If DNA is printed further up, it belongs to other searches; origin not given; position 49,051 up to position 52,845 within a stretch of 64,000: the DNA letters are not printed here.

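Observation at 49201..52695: Cy-A-PCP module with cysteine-type adenylation signature (thiazoline-forming)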

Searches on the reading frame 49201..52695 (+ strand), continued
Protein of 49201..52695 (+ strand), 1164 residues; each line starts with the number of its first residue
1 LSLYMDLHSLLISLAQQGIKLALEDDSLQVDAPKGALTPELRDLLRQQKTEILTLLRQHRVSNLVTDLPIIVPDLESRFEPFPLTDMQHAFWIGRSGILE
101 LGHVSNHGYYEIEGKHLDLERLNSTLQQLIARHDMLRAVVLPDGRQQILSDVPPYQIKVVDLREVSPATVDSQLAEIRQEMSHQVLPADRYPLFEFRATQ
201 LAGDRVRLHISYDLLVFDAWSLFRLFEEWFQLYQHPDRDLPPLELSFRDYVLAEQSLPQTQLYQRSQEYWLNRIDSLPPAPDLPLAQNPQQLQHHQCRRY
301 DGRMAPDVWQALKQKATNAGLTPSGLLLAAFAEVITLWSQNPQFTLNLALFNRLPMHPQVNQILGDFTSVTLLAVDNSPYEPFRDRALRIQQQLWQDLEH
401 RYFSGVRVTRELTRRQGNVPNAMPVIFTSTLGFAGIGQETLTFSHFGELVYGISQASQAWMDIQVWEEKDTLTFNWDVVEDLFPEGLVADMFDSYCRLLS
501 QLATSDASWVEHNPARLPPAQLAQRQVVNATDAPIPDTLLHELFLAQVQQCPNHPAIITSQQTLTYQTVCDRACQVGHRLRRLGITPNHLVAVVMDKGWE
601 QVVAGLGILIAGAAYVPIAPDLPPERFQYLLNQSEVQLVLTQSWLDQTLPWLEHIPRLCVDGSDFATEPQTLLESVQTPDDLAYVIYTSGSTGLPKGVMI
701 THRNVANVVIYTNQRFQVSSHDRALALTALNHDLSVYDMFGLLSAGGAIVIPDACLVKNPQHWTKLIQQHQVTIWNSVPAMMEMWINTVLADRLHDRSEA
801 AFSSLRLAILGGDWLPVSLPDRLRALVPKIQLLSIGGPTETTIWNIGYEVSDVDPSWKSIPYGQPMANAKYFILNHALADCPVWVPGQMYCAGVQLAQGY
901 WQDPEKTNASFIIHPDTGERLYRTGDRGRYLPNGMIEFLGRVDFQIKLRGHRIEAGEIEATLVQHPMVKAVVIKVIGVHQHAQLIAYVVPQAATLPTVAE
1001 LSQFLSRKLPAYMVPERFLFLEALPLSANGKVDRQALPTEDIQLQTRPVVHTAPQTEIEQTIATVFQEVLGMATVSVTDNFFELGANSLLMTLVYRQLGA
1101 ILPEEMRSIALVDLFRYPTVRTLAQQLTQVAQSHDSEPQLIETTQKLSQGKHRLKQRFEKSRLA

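Call 35: find_homologous_proteins(query=P0101)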
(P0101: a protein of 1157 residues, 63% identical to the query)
Query P0101 (1157 aa): 3342 proteins with E <= 0.001 among 8000 candidates; the best 120 are listed.
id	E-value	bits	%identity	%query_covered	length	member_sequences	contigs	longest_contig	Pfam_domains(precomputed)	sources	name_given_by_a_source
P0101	0.0e+0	2644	100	100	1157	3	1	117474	PF00668.26,PF00550.32,PF18563.7,PF00501.35,PF13193.13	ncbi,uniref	ncbi:amino acid adenylation domain-containing protein [Anabaena sp. WFMT]|uniref:amino acid adenylat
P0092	0.0e+0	2377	90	99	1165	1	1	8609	PF00668.26,PF00550.32,PF18563.7,PF00501.35,PF13193.13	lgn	-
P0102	0.0e+0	2256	85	99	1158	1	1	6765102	PF00668.26,PF00550.32,PF18563.7,PF00501.35,PF13193.13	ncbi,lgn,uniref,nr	ncbi:non-ribosomal peptide synthetase [Nostoc sp. TCL26-01]|uniref:non-ribosomal peptide synthetase 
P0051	0.0e+0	2092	78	100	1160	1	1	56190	PF00668.26,PF00550.32,PF18563.7,PF00501.35,PF13193.13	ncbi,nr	ncbi:MAG: amino acid adenylation domain-containing protein [Stigonema ocellatum SAG 48.90 = DSM 1069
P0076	0.0e+0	2067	78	99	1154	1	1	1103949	PF00668.26,PF00550.32,PF18563.7,PF00501.35,PF13193.13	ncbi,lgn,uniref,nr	ncbi:barbamide biosynthesis protein BarG [Tolypothrix sp. NIES-4075]|uniref:non-ribosomal peptide sy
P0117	0.0e+0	1995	75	100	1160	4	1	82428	PF00668.26,PF00550.32,PF18563.7,PF00501.35,PF13193.13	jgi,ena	-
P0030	0.0e+0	1978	73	100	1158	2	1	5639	PF00668.26,PF00550.32,PF18563.7,PF00501.35,PF13193.13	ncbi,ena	-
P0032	0.0e+0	1970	73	100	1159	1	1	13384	PF00668.26,PF00550.32,PF18563.7,PF00501.35,PF13193.13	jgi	jgi:amino acid adenylation domain-containing protein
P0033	0.0e+0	1966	74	100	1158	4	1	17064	PF00668.26,PF00550.32,PF18563.7,PF00501.35,PF13193.13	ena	-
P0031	0.0e+0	1965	74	100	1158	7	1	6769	PF00668.26,PF00550.32,PF18563.7,PF00501.35,PF13193.13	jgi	-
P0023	0.0e+0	1964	73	100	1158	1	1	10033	PF00668.26,PF00550.32,PF18563.7,PF00501.35,PF13193.13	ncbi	-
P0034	0.0e+0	1961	73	100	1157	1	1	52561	PF00668.26,PF00550.32,PF18563.7,PF00501.35,PF13193.13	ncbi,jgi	jgi:amino acid adenylation domain-containing protein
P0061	0.0e+0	1959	74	100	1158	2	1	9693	PF00668.26,PF00550.32,PF18563.7,PF00501.35,PF13193.13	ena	-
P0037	0.0e+0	1958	73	100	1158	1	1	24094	PF00668.26,PF00550.32,PF18563.7,PF00501.35,PF13193.13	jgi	jgi:amino acid adenylation domain-containing protein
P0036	0.0e+0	1949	71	100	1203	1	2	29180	PF00668.26,PF00550.32,PF18563.7,PF00501.35,PF13193.13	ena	-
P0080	0.0e+0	1943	73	100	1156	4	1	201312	PF00668.26,PF00550.32,PF18563.7,PF00501.35,PF13193.13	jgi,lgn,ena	jgi:amino acid adenylation domain-containing protein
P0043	0.0e+0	1942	73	100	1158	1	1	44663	PF00668.26,PF00550.32,PF18563.7,PF00501.35,PF13193.13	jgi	jgi:pyochelin synthetase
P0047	0.0e+0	1931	72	100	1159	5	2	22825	PF00668.26,PF00550.32,PF18563.7,PF00501.35,PF13193.13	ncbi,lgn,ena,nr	ncbi:MAG TPA: non-ribosomal peptide synthetase [Cyanobacteria bacterium UBA11162]|nr:non-ribosomal p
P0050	0.0e+0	1929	72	100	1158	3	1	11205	PF00668.26,PF00550.32,PF18563.7,PF00501.35,PF13193.13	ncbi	-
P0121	0.0e+0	1926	72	99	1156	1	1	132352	PF00668.26,PF00550.32,PF18563.7,PF00501.35,PF13193.13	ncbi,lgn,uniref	ncbi:MAG: amino acid adenylation domain-containing protein [Nostoc sp.]|uniref:non-ribosomal peptide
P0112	0.0e+0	1924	76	95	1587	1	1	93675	PF00668.26,PF08545.17,PF00550.32,PF00108.30,PF08541.17,PF00501.35,PF13193.13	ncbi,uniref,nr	ncbi:non-ribosomal peptide synthetase [Iningainema tapete]|uniref:Amino acid adenylation domain-cont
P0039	0.0e+0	1914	71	100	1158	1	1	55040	PF00668.26,PF00550.32,PF18563.7,PF00501.35,PF13193.13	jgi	jgi:pyochelin synthetase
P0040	0.0e+0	1913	71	100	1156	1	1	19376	PF00668.26,PF00550.32,PF18563.7,PF00501.35,PF13193.13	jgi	jgi:amino acid adenylation domain-containing protein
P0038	0.0e+0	1911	71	100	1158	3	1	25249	PF00668.26,PF00550.32,PF18563.7,PF00501.35,PF13193.13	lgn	-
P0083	0.0e+0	1905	71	100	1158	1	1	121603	PF00668.26,PF00550.32,PF18563.7,PF00501.35,PF13193.13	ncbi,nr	ncbi:MAG: amino acid adenylation domain-containing protein [Symploca sp. SIO2E9]|nr:amino acid adeny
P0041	0.0e+0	1903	72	100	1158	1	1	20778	PF00668.26,PF00550.32,PF18563.7,PF00501.35,PF13193.13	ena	-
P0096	0.0e+0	1898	75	85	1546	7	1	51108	PF13847.13,PF00668.26,PF13489.13,PF13649.13,PF00550.32,PF18563.7,PF00501.35,PF13193.13,PF08241.19,PF08242.19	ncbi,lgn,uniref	ncbi:amino acid adenylation domain-containing protein [Nostoc sp.]|uniref:amino acid adenylation dom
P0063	0.0e+0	1896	72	100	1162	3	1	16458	PF00668.26,PF00550.32,PF18563.7,PF00501.35,PF13193.13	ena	-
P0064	0.0e+0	1893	71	100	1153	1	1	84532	PF00668.26,PF00550.32,PF18563.7,PF00501.35,PF13193.13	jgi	-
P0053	0.0e+0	1884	70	97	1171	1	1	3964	PF00668.26,PF00550.32,PF00501.35,PF13193.13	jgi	jgi:amino acid adenylation domain-containing protein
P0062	0.0e+0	1877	71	100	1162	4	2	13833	PF00668.26,PF00550.32,PF18563.7,PF00501.35,PF13193.13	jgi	-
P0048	0.0e+0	1870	70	100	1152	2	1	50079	PF00668.26,PF00550.32,PF18563.7,PF00501.35,PF13193.13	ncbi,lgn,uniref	ncbi:MAG: amino acid adenylation domain-containing protein [Coleofasciculus sp. C1-SOL-03]|uniref:no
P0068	0.0e+0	1866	70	100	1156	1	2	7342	PF00668.26,PF00550.32,PF18563.7,PF00501.35,PF13193.13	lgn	-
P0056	0.0e+0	1864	69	100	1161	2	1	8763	PF00668.26,PF00550.32,PF18563.7,PF00501.35,PF13193.13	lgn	-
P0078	0.0e+0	1862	72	97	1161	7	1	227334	PF00668.26,PF00550.32,PF18563.7,PF00501.35,PF13193.13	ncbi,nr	ncbi:amino acid adenylation domain-containing protein [Microcoleus sp. FACHB-1]|nr:amino acid adenyl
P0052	0.0e+0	1862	69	100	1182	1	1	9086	PF00668.26,PF18563.7,PF00501.35,PF13193.13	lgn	-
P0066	0.0e+0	1860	71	100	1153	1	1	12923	PF00668.26,PF00550.32,PF18563.7,PF00501.35,PF13193.13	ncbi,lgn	ncbi:MAG: amino acid adenylation domain-containing protein [Coleofasciculaceae cyanobacterium]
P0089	0.0e+0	1856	70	100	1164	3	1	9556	PF00668.26,PF00550.32,PF18563.7,PF00501.35,PF13193.13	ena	-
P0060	0.0e+0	1854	70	100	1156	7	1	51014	PF00668.26,PF00550.32,PF18563.7,PF00501.35,PF13193.13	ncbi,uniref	ncbi:amino acid adenylation domain-containing protein [Microcoleus sp. Pol7_A1]|uniref:amino acid ad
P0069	0.0e+0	1854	69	99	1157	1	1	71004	PF00668.26,PF00550.32,PF18563.7,PF00501.35,PF13193.13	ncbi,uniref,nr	ncbi:amino acid adenylation domain-containing protein [Lyngbya sp. CCAP 1446/10]|uniref:non-ribosoma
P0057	0.0e+0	1853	70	100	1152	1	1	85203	PF00668.26,PF00550.32,PF18563.7,PF00501.35,PF13193.13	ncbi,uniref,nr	ncbi:amino acid adenylation domain-containing protein [Argonema antarcticum]|uniref:non-ribosomal pe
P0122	0.0e+0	1852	77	85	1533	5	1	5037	PF13847.13,PF00668.26,PF13489.13,PF13649.13,PF00550.32,PF18563.7,PF00501.35,PF13193.13,PF08241.19,PF08242.19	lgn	-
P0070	0.0e+0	1851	70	99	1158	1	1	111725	PF00668.26,PF00550.32,PF18563.7,PF00501.35,PF13193.13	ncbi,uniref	ncbi:amino acid adenylation domain-containing protein [Microcoleus sp. N3A4]|uniref:amino acid adeny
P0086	0.0e+0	1851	69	100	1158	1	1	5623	PF00668.26,PF00550.32,PF18563.7,PF00501.35,PF13193.13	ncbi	ncbi:MAG: amino acid adenylation domain-containing protein [Cyanobacteria bacterium P01_A01_bin.40]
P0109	0.0e+0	1848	69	100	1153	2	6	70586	PF00668.26,PF00550.32,PF18563.7,PF00501.35,PF13193.13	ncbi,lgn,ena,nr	ncbi:MAG TPA: non-ribosomal peptide synthetase [Cyanobacteria bacterium UBA11369]|nr:non-ribosomal p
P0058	0.0e+0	1844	69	100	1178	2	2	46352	PF00668.26,PF00550.32,PF18563.7,PF00501.35,PF13193.13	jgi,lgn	-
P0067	0.0e+0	1843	70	100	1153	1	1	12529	PF00668.26,PF00550.32,PF18563.7,PF00501.35,PF13193.13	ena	-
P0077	0.0e+0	1842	71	97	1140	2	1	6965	PF00668.26,PF00550.32,PF18563.7,PF00501.35,PF13193.13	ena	-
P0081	0.0e+0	1840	74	87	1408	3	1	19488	PF00881.30,PF00668.26,PF00550.32,PF18563.7,PF00501.35,PF13193.13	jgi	jgi:amino acid adenylation domain-containing protein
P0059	0.0e+0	1837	70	100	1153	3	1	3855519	PF00668.26,PF00550.32,PF18563.7,PF00501.35,PF13193.13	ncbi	ncbi:non-ribosomal peptide synthetase [Phormidium nigroviride]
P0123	0.0e+0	1836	75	85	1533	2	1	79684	PF13847.13,PF00668.26,PF13489.13,PF13649.13,PF00550.32,PF18563.7,PF00501.35,PF13193.13,PF08241.19,PF08242.19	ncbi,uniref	ncbi:amino acid adenylation domain-containing protein [Nostoc sp.]|uniref:amino acid adenylation dom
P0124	0.0e+0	1832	75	85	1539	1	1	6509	PF13847.13,PF00668.26,PF13489.13,PF13649.13,PF00550.32,PF18563.7,PF00501.35,PF13193.13,PF08241.19,PF08242.19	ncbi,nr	ncbi:MAG: amino acid adenylation domain-containing protein [Fischerella sp.]|nr:amino acid adenylati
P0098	0.0e+0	1827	68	100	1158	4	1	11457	PF00668.26,PF00550.32,PF18563.7,PF00501.35,PF13193.13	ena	-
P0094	0.0e+0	1826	68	100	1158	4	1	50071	PF00668.26,PF00550.32,PF18563.7,PF00501.35,PF13193.13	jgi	jgi:pyochelin synthetase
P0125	0.0e+0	1823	68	99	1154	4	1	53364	PF00668.26,PF00550.32,PF18563.7,PF00501.35,PF13193.13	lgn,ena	-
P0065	0.0e+0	1823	69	100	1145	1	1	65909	PF00668.26,PF00550.32,PF18563.7,PF00501.35,PF13193.13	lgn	-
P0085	0.0e+0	1823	74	86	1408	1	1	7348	PF00881.30,PF00668.26,PF00550.32,PF18563.7,PF00501.35,PF13193.13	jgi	jgi:amino acid adenylation domain-containing protein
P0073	0.0e+0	1822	73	85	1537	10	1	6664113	PF13847.13,PF00668.26,PF13489.13,PF13649.13,PF00550.32,PF18563.7,PF00501.35,PF13193.13,PF08241.19,PF08242.19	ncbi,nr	ncbi:MAG: D-alanine--D-alanyl carrier protein ligase [Chroococcidiopsis sp. SAG 2025]|nr:non-ribosom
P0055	0.0e+0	1818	68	100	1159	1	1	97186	PF00668.26,PF00550.32,PF18563.7,PF00501.35,PF13193.13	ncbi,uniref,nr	ncbi:amino acid adenylation domain-containing protein [Phormidium sp. LEGE 05292]|uniref:non-ribosom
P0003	0.0e+0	1814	68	99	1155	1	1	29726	PF00668.26,PF00550.32,PF18563.7,PF00501.35,PF13193.13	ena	-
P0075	0.0e+0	1813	68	100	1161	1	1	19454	PF00668.26,PF00550.32,PF18563.7,PF00501.35,PF13193.13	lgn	-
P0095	0.0e+0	1809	74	85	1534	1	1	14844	PF13847.13,PF00668.26,PF13489.13,PF13649.13,PF00550.32,PF18563.7,PF00501.35,PF13193.13,PF08241.19,PF08242.19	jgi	-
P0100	0.0e+0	1809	74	85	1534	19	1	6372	PF13847.13,PF00668.26,PF13489.13,PF13649.13,PF00550.32,PF18563.7,PF00501.35,PF13193.13,PF08241.19,PF08242.19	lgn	-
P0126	0.0e+0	1806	74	85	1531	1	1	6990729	PF13847.13,PF00668.26,PF13489.13,PF13649.13,PF00550.32,PF18563.7,PF00501.35,PF13193.13,PF08241.19,PF08242.19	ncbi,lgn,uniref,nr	ncbi:hypothetical protein CLI64_03735 [Nostoc sp. CENA543]|uniref:non-ribosomal peptide synthetase n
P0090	0.0e+0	1805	70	97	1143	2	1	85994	PF00668.26,PF00550.32,PF18563.7,PF00501.35,PF13193.13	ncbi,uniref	ncbi:non-ribosomal peptide synthetase [Coleofasciculus sp.]|uniref:non-ribosomal peptide synthetase 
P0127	0.0e+0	1801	74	85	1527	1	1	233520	PF13847.13,PF00668.26,PF13489.13,PF13649.13,PF00550.32,PF18563.7,PF00501.35,PF13193.13,PF08241.19,PF08242.19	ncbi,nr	ncbi:amino acid adenylation domain-containing protein [Nostoc sp. CHAB 5844]|nr:amino acid adenylati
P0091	0.0e+0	1800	73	69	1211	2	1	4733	PF00668.26,PF00550.32,PF18563.7,PF00501.35,PF13193.13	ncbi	ncbi:MAG TPA: AMP-binding protein [Stenomitos sp.]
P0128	0.0e+0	1800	71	85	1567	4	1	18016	PF13847.13,PF00668.26,PF13489.13,PF13649.13,PF00550.32,PF18563.7,PF00501.35,PF13193.13,PF08241.19,PF08242.19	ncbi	-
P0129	0.0e+0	1798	68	100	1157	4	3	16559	PF00668.26,PF00550.32,PF18563.7,PF00501.35,PF13193.13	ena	-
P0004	0.0e+0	1796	67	99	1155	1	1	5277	PF00668.26,PF00550.32,PF18563.7,PF00501.35,PF13193.13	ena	-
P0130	0.0e+0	1795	73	85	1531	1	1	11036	PF13847.13,PF00668.26,PF13489.13,PF13649.13,PF00550.32,PF18563.7,PF00501.35,PF13193.13,PF08241.19,PF08242.19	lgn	-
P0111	0.0e+0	1793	74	85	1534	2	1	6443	PF13847.13,PF00668.26,PF13489.13,PF13649.13,PF00550.32,PF18563.7,PF00501.35,PF13193.13,PF08241.19,PF08242.19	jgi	-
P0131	0.0e+0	1790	67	100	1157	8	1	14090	PF00668.26,PF00550.32,PF18563.7,PF00501.35,PF13193.13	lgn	-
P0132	0.0e+0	1789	68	100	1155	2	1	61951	PF00668.26,PF00550.32,PF18563.7,PF00501.35,PF13193.13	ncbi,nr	ncbi:MAG: amino acid adenylation domain-containing protein [Symploca sp. SIO2B6]|nr:amino acid adeny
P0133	0.0e+0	1788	74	85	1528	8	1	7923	PF13847.13,PF00668.26,PF13489.13,PF13649.13,PF00550.32,PF18563.7,PF00501.35,PF13193.13,PF01209.25,PF08241.19,PF08242.19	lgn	-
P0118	0.0e+0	1783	67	97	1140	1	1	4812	PF00668.26,PF00550.32,PF18563.7,PF00501.35,PF13193.13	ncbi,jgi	jgi:amino acid adenylation domain-containing protein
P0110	0.0e+0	1782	73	85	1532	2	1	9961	PF13847.13,PF00668.26,PF13489.13,PF13649.13,PF00550.32,PF18563.7,PF00501.35,PF13193.13,PF08241.19,PF08242.19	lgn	-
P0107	0.0e+0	1780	74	85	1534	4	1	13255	PF13847.13,PF00668.26,PF13489.13,PF13649.13,PF00550.32,PF18563.7,PF00501.35,PF13193.13,PF08241.19,PF08242.19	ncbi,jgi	jgi:amino acid adenylation domain-containing protein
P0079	0.0e+0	1780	67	100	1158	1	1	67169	PF00668.26,PF00550.32,PF18563.7,PF00501.35,PF13193.13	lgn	-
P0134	0.0e+0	1779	67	100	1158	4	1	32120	PF00668.26,PF00550.32,PF18563.7,PF00501.35,PF13193.13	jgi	-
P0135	0.0e+0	1777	73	85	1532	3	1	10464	PF13847.13,PF00668.26,PF13489.13,PF13649.13,PF00550.32,PF18563.7,PF00501.35,PF13193.13,PF08241.19,PF08242.19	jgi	jgi:pyochelin synthetase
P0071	0.0e+0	1776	66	100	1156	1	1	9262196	PF00668.26,PF00550.32,PF18563.7,PF00501.35,PF13193.13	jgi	jgi:pyochelin synthetase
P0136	0.0e+0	1774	66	100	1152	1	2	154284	PF00668.26,PF00550.32,PF18563.7,PF00501.35,PF13193.13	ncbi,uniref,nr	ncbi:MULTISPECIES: non-ribosomal peptide synthetase [unclassified Nodularia (in: cyanobacteria)]|uni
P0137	0.0e+0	1773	73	85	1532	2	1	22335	PF13847.13,PF00668.26,PF13489.13,PF13649.13,PF00550.32,PF18563.7,PF00501.35,PF13193.13,PF08241.19,PF08242.19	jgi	jgi:pyochelin synthetase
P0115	0.0e+0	1771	74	85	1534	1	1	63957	PF13847.13,PF00668.26,PF13489.13,PF13649.13,PF00550.32,PF18563.7,PF00501.35,PF13193.13,PF08241.19,PF08242.19,PF10294.16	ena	-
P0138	0.0e+0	1770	67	100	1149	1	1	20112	PF00668.26,PF00550.32,PF18563.7,PF00501.35,PF13193.13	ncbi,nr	ncbi:non-ribosomal peptide synthetase [cyanobacterium TDX16]|nr:non-ribosomal peptide synthetase [cy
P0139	0.0e+0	1767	66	100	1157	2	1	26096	PF00668.26,PF00550.32,PF18563.7,PF00501.35,PF13193.13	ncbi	ncbi:MAG: amino acid adenylation domain-containing protein [Cyanobacteria bacterium J06635_15]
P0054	0.0e+0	1766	66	100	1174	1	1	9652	PF00668.26,PF00550.32,PF18563.7,PF00501.35,PF13193.13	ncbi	-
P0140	0.0e+0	1765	71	85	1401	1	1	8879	PF00881.30,PF00668.26,PF00550.32,PF18563.7,PF00501.35,PF13193.13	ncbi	-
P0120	0.0e+0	1765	67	100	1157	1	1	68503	PF00668.26,PF00550.32,PF18563.7,PF00501.35,PF13193.13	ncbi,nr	ncbi:amino acid adenylation domain-containing protein [Halotia wernerae UHCC 0503]|nr:amino acid ade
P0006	0.0e+0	1765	67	100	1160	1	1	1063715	PF00668.26,PF00550.32,PF18563.7,PF00501.35,PF13193.13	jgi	jgi:pyochelin synthetase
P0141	0.0e+0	1762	67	100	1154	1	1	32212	PF00668.26,PF00550.32,PF18563.7,PF00501.35,PF13193.13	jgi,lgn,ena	-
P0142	0.0e+0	1762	66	100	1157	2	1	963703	PF00668.26,PF00550.32,PF18563.7,PF00501.35,PF13193.13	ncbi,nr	ncbi:MAG: amino acid adenylation domain-containing protein [Leptolyngbya sp. SIO1E4]|nr:amino acid a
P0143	0.0e+0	1761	67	100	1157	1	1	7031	PF00668.26,PF00550.32,PF18563.7,PF00501.35,PF13193.13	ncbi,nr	ncbi:MAG: amino acid adenylation domain-containing protein [Symploca sp. SIO2G7]|nr:amino acid adeny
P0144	0.0e+0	1760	67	100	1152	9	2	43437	PF00668.26,PF00550.32,PF18563.7,PF00501.35,PF13193.13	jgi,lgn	-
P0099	0.0e+0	1760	66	100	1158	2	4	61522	PF00668.26,PF00550.32,PF18563.7,PF00501.35,PF13193.13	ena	-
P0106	0.0e+0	1760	65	100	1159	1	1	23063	PF00668.26,PF00550.32,PF18563.7,PF00501.35,PF13193.13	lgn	-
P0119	0.0e+0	1759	71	85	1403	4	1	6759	PF00881.30,PF00668.26,PF00550.32,PF18563.7,PF00501.35,PF13193.13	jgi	-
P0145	0.0e+0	1757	65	100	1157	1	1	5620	PF00668.26,PF00550.32,PF18563.7,PF00501.35,PF13193.13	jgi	jgi:pyochelin synthetase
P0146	0.0e+0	1756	73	85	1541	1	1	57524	PF13847.13,PF00668.26,PF13489.13,PF13649.13,PF00550.32,PF18563.7,PF00501.35,PF13193.13,PF08241.19,PF08242.19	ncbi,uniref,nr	ncbi:non-ribosomal peptide synthetase [Nostoc sp. LEGE 12450]|uniref:non-ribosomal peptide synthetas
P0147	0.0e+0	1756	67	100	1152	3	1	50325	PF00668.26,PF00550.32,PF18563.7,PF00501.35,PF13193.13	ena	-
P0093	0.0e+0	1751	66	100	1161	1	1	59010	PF00668.26,PF00550.32,PF18563.7,PF00501.35,PF13193.13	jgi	-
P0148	0.0e+0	1750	73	85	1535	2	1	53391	PF13847.13,PF00668.26,PF13489.13,PF13649.13,PF00550.32,PF18563.7,PF00501.35,PF13193.13,PF08241.19,PF08242.19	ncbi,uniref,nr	ncbi:amino acid adenylation domain-containing protein [Plectonema radiosum NIES-515]|uniref:Amino ac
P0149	0.0e+0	1749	66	99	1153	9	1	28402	PF00668.26,PF00550.32,PF18563.7,PF00501.35,PF13193.13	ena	-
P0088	0.0e+0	1748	66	100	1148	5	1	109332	PF00668.26,PF00550.32,PF18563.7,PF00501.35,PF13193.13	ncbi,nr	ncbi:MAG: amino acid adenylation domain-containing protein [Desertifilum sp.]|nr:amino acid adenylat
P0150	0.0e+0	1746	66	100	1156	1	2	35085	PF00668.26,PF00550.32,PF18563.7,PF00501.35,PF13193.13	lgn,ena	-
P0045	0.0e+0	1746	65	100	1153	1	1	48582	PF00668.26,PF00550.32,PF18563.7,PF00501.35,PF13193.13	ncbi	ncbi:MAG: amino acid adenylation domain-containing protein [Cyanobacteria bacterium P01_E01_bin.6]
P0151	0.0e+0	1746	65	100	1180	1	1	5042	PF00668.26,PF00550.32,PF18563.7,PF00501.35,PF13193.13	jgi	jgi:amino acid adenylation domain-containing protein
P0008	0.0e+0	1745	66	100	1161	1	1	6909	PF00668.26,PF00550.32,PF18563.7,PF00501.35,PF13193.13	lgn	-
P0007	0.0e+0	1743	65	100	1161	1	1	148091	PF00668.26,PF00550.32,PF18563.7,PF00501.35,PF13193.13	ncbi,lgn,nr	ncbi:MAG: amino acid adenylation domain-containing protein [Oscillatoriophycideae cyanobacterium NC_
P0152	0.0e+0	1740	66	100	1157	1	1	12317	PF00668.26,PF00550.32,PF18563.7,PF00501.35,PF13193.13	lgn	-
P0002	0.0e+0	1739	65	100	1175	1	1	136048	PF00668.26,PF00550.32,PF18563.7,PF00501.35,PF13193.13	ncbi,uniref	ncbi:amino acid adenylation domain-containing protein [Pantanalinema rosaneae CENA516]|uniref:non-ri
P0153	0.0e+0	1738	66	100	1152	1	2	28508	PF00668.26,PF00550.32,PF18563.7,PF00501.35,PF13193.13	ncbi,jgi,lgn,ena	jgi:amino acid adenylation domain-containing protein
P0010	0.0e+0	1738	67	99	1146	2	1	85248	PF00668.26,PF00550.32,PF18563.7,PF00501.35,PF13193.13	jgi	jgi:pyochelin synthetase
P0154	0.0e+0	1737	74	81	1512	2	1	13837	PF13847.13,PF00668.26,PF13489.13,PF13649.13,PF00550.32,PF00501.35,PF13193.13,PF08241.19,PF08242.19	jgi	jgi:non-ribosomal peptide synthetase component F/SAM-dependent methyltransferase/acyl carrier protei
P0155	0.0e+0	1737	66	100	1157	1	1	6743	PF00668.26,PF00550.32,PF18563.7,PF00501.35,PF13193.13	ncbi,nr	ncbi:MAG: amino acid adenylation domain-containing protein [Leptolyngbya sp. SIO1D8]|nr:amino acid a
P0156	0.0e+0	1736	65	100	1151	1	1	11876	PF00668.26,PF00550.32,PF18563.7,PF00501.35,PF13193.13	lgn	-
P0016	0.0e+0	1734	65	100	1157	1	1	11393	PF00668.26,PF00550.32,PF18563.7,PF00501.35,PF13193.13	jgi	jgi:pyochelin synthetase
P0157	0.0e+0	1734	64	100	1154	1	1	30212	PF00668.26,PF00550.32,PF18563.7,PF00501.35,PF13193.13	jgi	jgi:pyochelin synthetase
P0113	0.0e+0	1733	65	100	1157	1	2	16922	PF00668.26,PF00550.32,PF18563.7,PF00501.35,PF13193.13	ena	-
